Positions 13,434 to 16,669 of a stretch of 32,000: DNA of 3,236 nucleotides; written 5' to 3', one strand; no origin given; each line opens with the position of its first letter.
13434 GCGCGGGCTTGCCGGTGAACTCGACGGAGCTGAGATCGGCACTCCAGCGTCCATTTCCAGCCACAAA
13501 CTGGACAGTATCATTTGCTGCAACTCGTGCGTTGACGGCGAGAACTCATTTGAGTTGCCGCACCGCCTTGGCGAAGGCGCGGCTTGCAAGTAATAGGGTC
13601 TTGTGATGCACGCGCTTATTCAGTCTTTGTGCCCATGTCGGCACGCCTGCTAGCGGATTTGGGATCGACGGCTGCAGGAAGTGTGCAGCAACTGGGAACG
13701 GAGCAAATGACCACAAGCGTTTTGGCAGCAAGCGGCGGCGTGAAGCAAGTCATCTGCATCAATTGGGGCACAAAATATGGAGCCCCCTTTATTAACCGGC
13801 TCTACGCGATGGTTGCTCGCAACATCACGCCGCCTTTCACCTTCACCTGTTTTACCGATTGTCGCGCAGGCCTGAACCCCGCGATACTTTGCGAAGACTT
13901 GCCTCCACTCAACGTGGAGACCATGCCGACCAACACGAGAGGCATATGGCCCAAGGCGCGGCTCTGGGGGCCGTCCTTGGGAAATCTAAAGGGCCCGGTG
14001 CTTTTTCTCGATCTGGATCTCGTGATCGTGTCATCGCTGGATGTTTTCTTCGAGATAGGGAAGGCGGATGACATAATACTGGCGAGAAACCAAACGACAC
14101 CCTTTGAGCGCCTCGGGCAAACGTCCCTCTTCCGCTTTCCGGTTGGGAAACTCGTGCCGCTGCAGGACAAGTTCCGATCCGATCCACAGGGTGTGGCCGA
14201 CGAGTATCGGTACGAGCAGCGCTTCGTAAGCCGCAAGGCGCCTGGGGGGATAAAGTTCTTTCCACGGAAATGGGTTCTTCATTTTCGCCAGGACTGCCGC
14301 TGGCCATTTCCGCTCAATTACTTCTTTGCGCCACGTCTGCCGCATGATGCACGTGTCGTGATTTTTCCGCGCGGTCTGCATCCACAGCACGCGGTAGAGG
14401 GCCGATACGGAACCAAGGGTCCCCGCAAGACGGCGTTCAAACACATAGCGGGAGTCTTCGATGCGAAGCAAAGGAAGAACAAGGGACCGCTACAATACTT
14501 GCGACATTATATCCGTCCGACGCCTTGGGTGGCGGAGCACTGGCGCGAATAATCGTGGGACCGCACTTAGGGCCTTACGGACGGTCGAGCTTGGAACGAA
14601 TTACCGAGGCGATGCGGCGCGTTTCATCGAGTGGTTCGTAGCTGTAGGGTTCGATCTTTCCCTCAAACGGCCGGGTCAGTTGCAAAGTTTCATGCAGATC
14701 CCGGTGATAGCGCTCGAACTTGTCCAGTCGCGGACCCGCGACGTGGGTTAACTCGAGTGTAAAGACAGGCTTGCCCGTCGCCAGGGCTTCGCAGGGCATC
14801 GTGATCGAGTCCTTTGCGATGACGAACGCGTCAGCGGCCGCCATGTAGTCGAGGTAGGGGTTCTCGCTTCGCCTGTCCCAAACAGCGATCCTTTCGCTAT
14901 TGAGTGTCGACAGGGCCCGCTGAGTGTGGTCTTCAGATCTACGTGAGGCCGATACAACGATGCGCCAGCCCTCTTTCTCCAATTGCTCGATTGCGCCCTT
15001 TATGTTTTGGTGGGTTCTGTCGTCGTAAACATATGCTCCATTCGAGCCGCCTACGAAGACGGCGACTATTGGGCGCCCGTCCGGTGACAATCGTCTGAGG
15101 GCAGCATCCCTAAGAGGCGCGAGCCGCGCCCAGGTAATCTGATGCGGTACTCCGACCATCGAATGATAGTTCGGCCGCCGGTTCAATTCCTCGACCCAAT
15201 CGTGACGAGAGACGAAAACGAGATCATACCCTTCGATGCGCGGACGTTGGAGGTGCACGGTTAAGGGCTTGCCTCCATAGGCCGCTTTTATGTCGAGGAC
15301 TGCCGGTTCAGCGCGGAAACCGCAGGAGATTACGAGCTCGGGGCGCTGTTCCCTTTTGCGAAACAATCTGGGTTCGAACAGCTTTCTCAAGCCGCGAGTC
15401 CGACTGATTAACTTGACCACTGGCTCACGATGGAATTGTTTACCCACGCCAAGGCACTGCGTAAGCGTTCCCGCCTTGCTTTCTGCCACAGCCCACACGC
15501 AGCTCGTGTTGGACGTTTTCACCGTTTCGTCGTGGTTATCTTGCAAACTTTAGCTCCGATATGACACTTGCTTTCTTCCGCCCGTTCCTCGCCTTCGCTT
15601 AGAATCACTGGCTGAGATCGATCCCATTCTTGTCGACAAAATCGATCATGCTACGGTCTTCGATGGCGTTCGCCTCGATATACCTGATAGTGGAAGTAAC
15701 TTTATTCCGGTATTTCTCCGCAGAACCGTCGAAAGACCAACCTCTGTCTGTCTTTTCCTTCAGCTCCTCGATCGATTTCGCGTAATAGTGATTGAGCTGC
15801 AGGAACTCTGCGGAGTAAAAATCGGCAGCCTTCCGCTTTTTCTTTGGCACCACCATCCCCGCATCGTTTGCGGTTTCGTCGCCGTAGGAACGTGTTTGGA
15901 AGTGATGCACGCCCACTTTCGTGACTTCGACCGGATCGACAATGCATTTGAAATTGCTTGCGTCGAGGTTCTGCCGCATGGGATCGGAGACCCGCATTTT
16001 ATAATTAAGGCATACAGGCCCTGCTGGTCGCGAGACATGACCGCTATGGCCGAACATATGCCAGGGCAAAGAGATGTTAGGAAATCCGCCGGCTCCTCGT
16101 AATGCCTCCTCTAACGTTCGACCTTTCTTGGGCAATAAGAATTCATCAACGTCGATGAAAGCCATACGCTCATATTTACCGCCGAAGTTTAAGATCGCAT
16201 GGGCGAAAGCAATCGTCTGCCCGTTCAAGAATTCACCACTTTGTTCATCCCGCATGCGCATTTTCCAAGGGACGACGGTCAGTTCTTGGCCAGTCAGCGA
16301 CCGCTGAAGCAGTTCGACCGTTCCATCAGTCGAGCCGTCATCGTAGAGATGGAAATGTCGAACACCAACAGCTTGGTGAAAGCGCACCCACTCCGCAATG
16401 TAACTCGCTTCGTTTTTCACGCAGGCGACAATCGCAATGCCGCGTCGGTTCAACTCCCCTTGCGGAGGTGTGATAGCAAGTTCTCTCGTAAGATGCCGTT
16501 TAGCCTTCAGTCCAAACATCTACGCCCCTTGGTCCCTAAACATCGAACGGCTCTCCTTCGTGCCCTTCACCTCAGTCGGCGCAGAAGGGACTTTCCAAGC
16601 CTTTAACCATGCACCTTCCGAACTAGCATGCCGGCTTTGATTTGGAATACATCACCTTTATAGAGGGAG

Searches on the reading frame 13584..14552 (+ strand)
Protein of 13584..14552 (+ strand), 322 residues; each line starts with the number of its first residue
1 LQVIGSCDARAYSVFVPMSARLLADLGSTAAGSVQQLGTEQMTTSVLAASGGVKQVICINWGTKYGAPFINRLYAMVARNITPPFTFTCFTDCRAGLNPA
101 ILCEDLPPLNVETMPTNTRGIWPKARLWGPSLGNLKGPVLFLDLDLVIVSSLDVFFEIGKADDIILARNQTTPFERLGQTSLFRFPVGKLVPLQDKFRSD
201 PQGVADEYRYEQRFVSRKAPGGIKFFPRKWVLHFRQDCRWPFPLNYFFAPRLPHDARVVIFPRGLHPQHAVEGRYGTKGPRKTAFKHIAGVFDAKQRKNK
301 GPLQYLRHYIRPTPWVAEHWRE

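Call 3: search_protein_families(library=pfam, proteins=[window:13584-14552:+], max_evalue=1)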
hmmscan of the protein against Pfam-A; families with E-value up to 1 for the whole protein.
window:13584-14552:+ (322 aa): 0 families

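Call 4: search_protein_families(library=ncbifam, proteins=[window:13584-14552:+], max_evalue=1)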
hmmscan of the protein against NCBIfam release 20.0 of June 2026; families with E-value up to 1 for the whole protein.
window:13584-14552:+ (322 aa): 0 families

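Call 76: search_solved_structures(query=window:13707-14552:+, max_evalue=10)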
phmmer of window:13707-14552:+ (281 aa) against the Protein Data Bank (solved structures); distinct sequences matched with E-value up to 10: 1.
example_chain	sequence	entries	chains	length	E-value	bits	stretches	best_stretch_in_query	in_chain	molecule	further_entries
2e5j_A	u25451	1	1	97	0.19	14.2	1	207-255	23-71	Methenyltetrahydrofolate synthetase domain containing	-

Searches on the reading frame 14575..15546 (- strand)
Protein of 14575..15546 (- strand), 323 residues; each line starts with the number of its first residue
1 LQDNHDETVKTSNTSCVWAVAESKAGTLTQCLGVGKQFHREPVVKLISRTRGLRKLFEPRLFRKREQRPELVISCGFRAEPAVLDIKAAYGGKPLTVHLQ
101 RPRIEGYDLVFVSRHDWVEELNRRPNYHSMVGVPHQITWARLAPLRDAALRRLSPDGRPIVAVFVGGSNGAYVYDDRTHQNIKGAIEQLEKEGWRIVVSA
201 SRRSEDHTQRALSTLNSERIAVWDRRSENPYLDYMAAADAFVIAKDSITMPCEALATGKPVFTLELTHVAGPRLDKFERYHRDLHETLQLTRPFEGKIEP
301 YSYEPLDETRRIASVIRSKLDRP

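Call 3: search_protein_families(library=pfam, proteins=[window:14575-15546:-], max_evalue=1)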
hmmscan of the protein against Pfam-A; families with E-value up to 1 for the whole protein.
window:14575-15546:- (323 aa): 1 family
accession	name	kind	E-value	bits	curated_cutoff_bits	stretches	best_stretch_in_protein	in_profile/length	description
PF06258.17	Mito_fiss_Elm1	-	9.9e-75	251.9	27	1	25-320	1-304/304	Mitochondrial fission ELM1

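Call 4: search_protein_families(library=ncbifam, proteins=[window:14575-15546:-], max_evalue=1)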
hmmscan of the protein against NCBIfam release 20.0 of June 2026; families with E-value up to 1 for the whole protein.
window:14575-15546:- (323 aa): 2 families
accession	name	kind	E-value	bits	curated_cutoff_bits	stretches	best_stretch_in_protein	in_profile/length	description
TIGR01133.1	murG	equivalog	0.012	14.6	250.25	1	145-240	170-258/353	undecaprenyldiphospho-muramoylpentapeptide beta-N-acetylglucosaminyltransferase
NF009467.0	PRK12826.1-3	subfamily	0.11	11.6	269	1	148-203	24-79/274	SDR family mycofactocin-dependent oxidoreductase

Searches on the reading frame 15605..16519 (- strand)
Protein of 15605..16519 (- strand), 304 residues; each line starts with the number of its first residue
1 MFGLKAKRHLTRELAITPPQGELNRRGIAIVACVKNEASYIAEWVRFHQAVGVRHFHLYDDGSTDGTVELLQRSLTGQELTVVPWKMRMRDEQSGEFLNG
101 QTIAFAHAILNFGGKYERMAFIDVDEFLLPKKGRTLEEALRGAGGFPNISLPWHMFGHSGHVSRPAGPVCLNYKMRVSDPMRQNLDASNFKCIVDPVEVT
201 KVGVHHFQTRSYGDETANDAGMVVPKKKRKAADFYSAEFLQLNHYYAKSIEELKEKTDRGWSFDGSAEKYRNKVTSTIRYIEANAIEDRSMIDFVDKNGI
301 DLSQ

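Call 3: search_protein_families(library=pfam, proteins=[window:15605-16519:-], max_evalue=1)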
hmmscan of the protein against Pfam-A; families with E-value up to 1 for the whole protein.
window:15605-16519:- (304 aa): 3 families
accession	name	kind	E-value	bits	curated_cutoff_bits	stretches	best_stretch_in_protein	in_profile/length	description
PF01697.33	Glyco_transf_92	-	5.1e-41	141.4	23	1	35-288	8-248/249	Glycosyltransferase family 92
PF13704.12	Glyco_tranf_2_4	-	6.5e-16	59.1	27.5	1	35-139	1-97/98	Glycosyl transferase family 2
PF00535.33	Glycos_transf_2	-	0.0011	19.3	23.3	1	30-131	2-94/168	Glycosyl transferase family 2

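Call 4: search_protein_families(library=ncbifam, proteins=[window:15605-16519:-], max_evalue=1)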
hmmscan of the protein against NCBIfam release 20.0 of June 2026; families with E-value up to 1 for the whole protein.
window:15605-16519:- (304 aa): 0 families
